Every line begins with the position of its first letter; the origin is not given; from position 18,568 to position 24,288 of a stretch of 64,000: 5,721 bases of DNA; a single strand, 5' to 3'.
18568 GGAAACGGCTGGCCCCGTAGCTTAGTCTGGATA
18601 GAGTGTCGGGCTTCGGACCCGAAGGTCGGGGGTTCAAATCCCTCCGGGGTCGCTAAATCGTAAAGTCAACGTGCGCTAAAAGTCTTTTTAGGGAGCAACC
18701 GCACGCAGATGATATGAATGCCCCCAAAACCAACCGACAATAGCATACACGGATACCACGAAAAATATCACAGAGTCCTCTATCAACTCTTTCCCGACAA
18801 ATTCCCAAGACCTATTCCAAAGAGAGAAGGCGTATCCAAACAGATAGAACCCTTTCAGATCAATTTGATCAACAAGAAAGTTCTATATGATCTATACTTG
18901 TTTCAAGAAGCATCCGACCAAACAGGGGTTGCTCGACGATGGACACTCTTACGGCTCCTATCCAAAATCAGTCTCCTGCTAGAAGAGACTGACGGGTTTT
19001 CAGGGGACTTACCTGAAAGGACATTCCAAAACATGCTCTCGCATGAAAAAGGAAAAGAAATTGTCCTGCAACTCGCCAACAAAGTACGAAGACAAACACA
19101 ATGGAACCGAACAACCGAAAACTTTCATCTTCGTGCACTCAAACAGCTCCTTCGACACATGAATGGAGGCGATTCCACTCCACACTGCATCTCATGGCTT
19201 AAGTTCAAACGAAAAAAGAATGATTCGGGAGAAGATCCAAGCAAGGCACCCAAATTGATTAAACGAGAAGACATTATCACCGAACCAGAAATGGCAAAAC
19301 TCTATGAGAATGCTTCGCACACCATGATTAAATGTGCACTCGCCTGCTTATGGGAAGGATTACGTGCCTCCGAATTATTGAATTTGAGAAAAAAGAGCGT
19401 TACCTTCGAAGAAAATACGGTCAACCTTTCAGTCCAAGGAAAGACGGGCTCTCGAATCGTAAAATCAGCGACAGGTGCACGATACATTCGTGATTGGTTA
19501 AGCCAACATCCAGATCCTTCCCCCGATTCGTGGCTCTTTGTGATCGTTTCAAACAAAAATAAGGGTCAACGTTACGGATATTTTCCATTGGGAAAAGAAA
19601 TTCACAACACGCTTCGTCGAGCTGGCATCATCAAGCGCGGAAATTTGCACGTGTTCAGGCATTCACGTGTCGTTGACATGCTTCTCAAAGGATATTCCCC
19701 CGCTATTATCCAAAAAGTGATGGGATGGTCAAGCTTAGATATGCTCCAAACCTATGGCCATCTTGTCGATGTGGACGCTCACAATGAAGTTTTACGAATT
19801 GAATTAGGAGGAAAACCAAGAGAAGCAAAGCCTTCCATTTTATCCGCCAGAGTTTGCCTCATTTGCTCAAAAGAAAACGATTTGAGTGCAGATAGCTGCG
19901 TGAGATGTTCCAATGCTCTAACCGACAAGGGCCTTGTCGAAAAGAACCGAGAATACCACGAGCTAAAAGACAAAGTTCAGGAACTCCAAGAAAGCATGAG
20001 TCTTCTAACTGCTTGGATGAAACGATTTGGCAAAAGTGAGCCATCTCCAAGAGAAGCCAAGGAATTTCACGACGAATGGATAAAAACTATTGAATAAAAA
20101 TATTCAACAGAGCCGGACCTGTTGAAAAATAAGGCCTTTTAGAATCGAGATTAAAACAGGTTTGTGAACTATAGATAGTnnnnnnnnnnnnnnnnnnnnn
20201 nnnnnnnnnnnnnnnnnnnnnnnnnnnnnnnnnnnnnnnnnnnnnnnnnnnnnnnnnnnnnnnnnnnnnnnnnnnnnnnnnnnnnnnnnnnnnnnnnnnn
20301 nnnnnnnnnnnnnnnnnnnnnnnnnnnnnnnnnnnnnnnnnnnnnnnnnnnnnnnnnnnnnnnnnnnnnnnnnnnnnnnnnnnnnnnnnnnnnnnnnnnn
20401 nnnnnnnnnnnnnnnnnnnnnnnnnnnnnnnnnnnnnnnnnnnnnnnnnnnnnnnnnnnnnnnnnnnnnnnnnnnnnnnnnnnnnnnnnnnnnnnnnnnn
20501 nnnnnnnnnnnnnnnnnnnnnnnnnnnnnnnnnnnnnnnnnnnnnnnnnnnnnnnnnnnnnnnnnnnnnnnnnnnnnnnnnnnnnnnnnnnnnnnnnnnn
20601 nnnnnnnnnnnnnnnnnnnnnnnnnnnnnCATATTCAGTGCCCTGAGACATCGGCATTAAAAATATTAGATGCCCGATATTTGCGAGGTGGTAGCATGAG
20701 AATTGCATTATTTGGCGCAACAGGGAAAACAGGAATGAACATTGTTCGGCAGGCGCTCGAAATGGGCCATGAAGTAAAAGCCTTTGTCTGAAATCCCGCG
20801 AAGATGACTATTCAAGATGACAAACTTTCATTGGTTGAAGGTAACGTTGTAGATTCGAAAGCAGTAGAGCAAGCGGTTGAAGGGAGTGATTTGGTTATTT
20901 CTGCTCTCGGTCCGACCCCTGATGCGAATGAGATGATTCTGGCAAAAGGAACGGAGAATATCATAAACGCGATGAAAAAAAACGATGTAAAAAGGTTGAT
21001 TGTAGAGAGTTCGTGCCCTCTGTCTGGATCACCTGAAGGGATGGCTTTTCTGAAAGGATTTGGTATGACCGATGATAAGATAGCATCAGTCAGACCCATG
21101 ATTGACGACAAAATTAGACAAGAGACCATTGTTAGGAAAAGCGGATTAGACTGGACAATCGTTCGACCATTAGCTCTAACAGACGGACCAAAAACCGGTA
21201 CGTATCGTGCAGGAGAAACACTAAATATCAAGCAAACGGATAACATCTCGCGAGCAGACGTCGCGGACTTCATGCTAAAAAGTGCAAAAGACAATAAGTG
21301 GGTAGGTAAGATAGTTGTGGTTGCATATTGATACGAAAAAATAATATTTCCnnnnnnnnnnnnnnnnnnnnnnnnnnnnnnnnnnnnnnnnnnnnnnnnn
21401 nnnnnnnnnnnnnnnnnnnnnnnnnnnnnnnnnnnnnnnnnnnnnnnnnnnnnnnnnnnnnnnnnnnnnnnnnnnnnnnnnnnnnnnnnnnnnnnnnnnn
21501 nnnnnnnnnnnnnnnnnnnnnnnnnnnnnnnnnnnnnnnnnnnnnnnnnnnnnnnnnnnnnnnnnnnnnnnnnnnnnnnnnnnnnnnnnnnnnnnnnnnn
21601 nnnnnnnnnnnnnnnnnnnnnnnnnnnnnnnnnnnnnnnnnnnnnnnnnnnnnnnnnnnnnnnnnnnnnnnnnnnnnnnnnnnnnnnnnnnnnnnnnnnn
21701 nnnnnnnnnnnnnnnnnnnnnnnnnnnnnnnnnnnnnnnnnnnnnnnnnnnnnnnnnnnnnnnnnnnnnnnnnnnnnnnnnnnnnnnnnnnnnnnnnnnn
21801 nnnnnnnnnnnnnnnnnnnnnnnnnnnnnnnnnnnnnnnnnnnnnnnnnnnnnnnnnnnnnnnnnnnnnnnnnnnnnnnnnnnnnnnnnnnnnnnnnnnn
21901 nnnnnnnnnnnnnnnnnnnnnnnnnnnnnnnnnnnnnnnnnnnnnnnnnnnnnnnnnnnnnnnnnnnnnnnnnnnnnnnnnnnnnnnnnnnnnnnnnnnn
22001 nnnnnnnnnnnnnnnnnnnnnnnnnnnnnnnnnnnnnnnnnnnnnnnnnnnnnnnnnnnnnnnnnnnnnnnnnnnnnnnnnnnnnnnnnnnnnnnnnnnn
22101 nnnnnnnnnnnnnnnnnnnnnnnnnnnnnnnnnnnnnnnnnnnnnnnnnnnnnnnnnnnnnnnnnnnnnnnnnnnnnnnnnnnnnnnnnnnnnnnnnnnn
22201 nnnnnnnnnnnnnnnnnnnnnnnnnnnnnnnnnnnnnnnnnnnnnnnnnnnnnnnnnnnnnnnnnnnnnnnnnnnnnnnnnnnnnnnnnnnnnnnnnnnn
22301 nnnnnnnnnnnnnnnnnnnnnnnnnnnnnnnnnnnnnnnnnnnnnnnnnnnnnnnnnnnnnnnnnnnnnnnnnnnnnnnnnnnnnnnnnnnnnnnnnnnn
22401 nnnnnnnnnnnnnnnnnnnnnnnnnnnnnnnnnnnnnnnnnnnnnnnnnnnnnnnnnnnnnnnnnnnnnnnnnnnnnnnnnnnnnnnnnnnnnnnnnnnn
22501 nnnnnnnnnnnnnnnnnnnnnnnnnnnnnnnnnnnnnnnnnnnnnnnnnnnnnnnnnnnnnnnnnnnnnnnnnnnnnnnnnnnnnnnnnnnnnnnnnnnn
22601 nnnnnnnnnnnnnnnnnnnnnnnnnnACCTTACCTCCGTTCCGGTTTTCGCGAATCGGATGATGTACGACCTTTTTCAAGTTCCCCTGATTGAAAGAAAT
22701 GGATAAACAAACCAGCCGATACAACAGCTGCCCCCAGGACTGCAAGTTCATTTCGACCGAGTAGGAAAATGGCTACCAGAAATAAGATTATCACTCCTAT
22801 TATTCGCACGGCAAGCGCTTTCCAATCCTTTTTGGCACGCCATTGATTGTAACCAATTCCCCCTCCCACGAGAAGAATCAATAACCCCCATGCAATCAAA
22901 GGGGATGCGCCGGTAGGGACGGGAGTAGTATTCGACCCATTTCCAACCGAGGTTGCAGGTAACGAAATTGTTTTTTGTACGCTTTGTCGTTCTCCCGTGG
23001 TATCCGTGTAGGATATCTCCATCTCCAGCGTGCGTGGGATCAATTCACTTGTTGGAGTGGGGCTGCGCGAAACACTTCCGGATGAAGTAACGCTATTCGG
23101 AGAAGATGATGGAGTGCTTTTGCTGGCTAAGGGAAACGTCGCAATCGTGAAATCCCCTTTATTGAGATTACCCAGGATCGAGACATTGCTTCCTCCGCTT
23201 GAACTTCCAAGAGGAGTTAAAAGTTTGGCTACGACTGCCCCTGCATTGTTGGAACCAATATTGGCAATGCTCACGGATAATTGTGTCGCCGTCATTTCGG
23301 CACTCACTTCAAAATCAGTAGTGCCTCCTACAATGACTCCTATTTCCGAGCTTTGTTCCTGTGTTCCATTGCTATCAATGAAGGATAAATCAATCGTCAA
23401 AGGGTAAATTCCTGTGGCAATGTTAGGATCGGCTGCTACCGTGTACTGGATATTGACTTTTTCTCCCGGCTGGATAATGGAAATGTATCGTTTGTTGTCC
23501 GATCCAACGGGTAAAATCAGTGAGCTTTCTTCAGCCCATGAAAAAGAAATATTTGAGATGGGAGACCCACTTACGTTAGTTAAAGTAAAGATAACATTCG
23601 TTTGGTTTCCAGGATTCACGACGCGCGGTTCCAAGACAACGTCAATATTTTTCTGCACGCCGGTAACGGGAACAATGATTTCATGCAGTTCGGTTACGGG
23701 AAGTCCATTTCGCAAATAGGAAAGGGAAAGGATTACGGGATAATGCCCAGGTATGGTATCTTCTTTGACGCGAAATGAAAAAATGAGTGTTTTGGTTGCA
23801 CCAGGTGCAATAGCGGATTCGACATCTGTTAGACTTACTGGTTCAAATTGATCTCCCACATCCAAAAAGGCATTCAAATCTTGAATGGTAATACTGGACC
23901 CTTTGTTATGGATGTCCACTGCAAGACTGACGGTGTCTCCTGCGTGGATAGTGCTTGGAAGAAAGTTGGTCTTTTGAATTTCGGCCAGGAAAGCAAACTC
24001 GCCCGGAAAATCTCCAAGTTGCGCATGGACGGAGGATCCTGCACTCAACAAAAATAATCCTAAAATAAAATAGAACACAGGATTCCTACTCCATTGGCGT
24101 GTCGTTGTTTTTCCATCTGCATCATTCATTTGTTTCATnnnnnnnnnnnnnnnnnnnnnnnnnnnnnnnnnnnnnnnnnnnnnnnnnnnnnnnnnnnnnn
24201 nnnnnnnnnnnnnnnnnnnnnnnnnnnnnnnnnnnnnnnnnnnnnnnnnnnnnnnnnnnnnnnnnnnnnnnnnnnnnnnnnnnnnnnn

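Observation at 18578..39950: tRNA-Arg(TCG)-targeted integrase and a roughly 21-kb low-GC accessory island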

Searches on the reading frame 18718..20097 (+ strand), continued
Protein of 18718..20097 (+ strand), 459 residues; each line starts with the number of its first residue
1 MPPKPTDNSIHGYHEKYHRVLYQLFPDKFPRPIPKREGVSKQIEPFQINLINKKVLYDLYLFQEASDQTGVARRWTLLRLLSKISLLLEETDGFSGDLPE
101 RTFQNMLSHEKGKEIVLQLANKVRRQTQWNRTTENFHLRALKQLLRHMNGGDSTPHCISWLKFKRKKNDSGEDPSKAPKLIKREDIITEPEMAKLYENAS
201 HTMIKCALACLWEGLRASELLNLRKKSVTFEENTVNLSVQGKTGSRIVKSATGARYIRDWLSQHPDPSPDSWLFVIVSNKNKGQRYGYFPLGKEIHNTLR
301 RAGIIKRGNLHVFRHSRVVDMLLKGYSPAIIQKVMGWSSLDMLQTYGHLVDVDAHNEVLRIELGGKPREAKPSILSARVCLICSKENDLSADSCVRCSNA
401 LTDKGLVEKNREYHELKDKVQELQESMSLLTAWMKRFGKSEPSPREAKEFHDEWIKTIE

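Call 80: search_dna_similar(query=window:18718-20097:+, collection=plasmids, mode=protein, max_rows=10)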
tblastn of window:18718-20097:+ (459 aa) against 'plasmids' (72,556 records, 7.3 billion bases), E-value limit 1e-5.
Records with a match: 16; places in all: 17; records where one place covers at least 80% of the query: 0.
Best place of each record, by identity: <60% 16.
By first word of the organism name: Chondrinema 3; Haliovirga 1; Salinigranum 1; Halorubrum 1; Bacteroides 1; Thermovibrio 1; Escherichia 1; Halalkaliarchaeum 1; Persicobacter 1; Microcystis 1; and 4 more.
By predicted mobility (MOB-suite, as given by PLSDB): non-mobilizable 13; mobilizable 2; conjugative 1.
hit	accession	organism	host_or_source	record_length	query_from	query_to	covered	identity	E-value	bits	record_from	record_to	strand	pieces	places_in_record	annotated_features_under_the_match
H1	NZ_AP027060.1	Haliovirga abyssi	-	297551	101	360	57%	24.4%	2e-6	59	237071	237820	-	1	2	tyrosine-type recombinase/integrase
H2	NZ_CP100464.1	Salinigranum marinum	cell culture,Saline soil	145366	139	354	47%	27.6%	4e-9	67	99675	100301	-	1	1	tyrosine-type recombinase/integrase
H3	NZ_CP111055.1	Chondrinema litorale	Seaweed,red alga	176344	129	354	49%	25.3%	5e-7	60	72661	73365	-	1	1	none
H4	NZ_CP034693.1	Halorubrum sp. BOL3-1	-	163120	206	397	42%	29.5%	2e-10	71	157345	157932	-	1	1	site-specific integrase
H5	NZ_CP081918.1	Bacteroides ovatus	Homo sapiens,blood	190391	103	349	54%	22.9%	2e-8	64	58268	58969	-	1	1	site-specific integrase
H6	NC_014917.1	Thermovibrio ammonificans HB-1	walls of an active deep-sea ...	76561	206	406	44%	27.7%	2e-6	58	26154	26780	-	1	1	site-specific integrase | M50 family metallopeptidase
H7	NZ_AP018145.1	Escherichia coli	Homo sapiens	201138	171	353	40%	29.2%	9e-6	56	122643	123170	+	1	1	site-specific integrase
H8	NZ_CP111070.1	Chondrinema litorale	Seaweed,red alga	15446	172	350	39%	28.0%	7e-7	59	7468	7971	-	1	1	site-specific integrase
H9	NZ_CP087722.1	Halalkaliarchaeum sp. AArc-CO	Kulunda Steppe hypersaline lake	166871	166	337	37%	29.0%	2e-6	58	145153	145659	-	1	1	site-specific integrase | phage integrase N-terminal SAM-like domain-containing protein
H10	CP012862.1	Persicobacter sp. JZB09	cell culture,soil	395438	174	349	38%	27.6%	6e-6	57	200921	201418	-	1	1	record has no annotation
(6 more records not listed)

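Call 81: search_dna_similar(query=window:18718-20097:+, collection=phages, mode=protein, max_rows=10)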
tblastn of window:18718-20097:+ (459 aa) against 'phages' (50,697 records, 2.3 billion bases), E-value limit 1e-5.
Records with a match: 10; places in all: 10; records where one place covers at least 80% of the query: 0.
Best place of each record, by identity: <60% 10.
By first word of the organism name: Halorubrum 3; Methanocaldococcus 2; Pleomorphic 1; Geoglobus 1; Caudoviricetes 1; Thermus 1; Bacteriophage 1.
By host as written in the record: Halorubrum sp. 2; Methanocaldococcus fervens 2; Archaeoglobus sp. JdFR-37 1; Geoglobus acetivorans strain SBH6 1; Halorubrum coriense 1; Methanomicrobiales 1; Thermus thermophilus HB27 1; - 1.
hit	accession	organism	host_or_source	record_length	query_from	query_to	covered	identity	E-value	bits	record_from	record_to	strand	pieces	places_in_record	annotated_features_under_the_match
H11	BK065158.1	Pleomorphic virus ThalV2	Archaeoglobus sp. JdFR-37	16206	113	432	70%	27.3%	3e-21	102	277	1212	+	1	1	xerC: tyrosine recombinase XerC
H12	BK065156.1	Geoglobus acetivorans pleomorphic virus 1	Geoglobus acetivorans strain SBH6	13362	133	432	65%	26.3%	2e-17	91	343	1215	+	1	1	integrase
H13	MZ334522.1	Halorubrum tailed virus 27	Halorubrum sp.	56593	175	442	58%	25.0%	2e-8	63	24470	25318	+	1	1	integrase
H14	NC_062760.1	Halorubrum tailed virus 27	Halorubrum sp.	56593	175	442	58%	25.0%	2e-8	63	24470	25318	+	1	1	integrase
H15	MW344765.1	Halorubrum virus Humcor1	Halorubrum coriense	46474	130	409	61%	23.5%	2e-6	56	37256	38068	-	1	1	int: integrase family protein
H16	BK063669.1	Caudoviricetes sp. vir524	Methanomicrobiales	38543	185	422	52%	27.5%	2e-14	82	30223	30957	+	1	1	integrase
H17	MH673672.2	Thermus phage phiFa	Thermus thermophilus HB27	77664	172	363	42%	26.7%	6e-6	55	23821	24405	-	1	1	XerD-like integrase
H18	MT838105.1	Bacteriophage sp.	human fecal samples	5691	159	349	42%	25.9%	6e-6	55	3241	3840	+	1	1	record has no annotation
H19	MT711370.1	Methanocaldococcus fervens tailed virus 1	Methanocaldococcus fervens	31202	192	348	34%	28.7%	5e-6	55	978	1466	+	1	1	site-specific integrase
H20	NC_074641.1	Methanocaldococcus fervens tailed virus 1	Methanocaldococcus fervens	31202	192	348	34%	28.7%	5e-6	55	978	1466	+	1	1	site-specific integrase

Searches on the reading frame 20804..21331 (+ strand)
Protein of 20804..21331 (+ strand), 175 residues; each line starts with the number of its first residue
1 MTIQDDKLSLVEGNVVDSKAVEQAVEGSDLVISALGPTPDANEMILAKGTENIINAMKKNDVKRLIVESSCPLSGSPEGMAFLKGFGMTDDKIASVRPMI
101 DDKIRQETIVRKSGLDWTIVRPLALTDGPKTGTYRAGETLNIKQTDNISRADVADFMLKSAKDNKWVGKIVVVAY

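Call 7: search_protein_families(library=pfam, proteins=[window:20804-21331:+], max_evalue=0.01)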
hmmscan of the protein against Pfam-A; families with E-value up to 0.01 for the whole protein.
window:20804-21331:+ (175 aa): 4 families
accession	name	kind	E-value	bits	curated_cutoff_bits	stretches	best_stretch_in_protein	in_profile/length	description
PF13460.12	NAD_binding_10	-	5.6e-35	121.3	27.2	1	5-163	38-183/184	NAD(P)H-binding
PF01073.25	3Beta_HSD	-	8.1e-06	25.5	22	1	10-92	49-139/280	3-beta hydroxysteroid dehydrogenase/isomerase family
PF05368.20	NmrA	-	1.7e-05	25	27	1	7-72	49-109/298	NmrA-like family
PF01370.27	Epimerase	-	0.00029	20.8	20.9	1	5-121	40-168/240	NAD dependent epimerase/dehydratase family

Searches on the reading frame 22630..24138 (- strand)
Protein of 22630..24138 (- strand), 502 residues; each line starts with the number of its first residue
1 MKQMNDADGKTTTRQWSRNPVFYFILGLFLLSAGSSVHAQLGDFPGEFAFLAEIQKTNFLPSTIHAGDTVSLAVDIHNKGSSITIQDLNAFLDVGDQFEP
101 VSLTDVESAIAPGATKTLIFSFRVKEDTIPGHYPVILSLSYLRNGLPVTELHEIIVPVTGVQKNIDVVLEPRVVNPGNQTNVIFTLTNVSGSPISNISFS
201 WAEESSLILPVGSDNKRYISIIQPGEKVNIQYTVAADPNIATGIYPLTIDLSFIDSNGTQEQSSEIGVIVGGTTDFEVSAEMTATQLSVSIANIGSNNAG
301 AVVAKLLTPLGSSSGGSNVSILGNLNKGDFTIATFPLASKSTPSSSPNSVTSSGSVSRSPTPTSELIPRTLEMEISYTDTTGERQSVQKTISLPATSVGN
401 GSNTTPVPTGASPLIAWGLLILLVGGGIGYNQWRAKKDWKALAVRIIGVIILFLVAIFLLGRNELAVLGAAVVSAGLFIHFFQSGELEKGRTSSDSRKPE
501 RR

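Call 7: search_protein_families(library=pfam, proteins=[window:22630-24138:-], max_evalue=0.01)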
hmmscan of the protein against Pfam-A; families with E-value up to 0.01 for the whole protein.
window:22630-24138:- (502 aa): 4 families
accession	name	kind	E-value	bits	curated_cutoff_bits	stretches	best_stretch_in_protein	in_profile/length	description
PF10633.15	NPCBM_assoc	-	9.5e-07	29.4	24.4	0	175-252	2-76/78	NPCBM-associated, NEW3 domain of alpha-galactosidase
PF02883.26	Alpha_adaptinC2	-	1.6e-05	25.6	27.6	1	165-262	11-104/111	Adaptin C-terminal domain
PF07705.17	CARDB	-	0.00051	20.7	22.7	0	58-125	9-72/101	CARDB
PF16116.10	DUF4832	-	0.0036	17.5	29.2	0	60-147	114-205/216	Domain of unknown function (DUF4832)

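Call 73: search_protein_families(library=ncbifam, proteins=[window:22630-24138:-], max_evalue=0.001)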
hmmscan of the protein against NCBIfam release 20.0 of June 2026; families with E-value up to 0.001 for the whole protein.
window:22630-24138:- (502 aa): 0 families
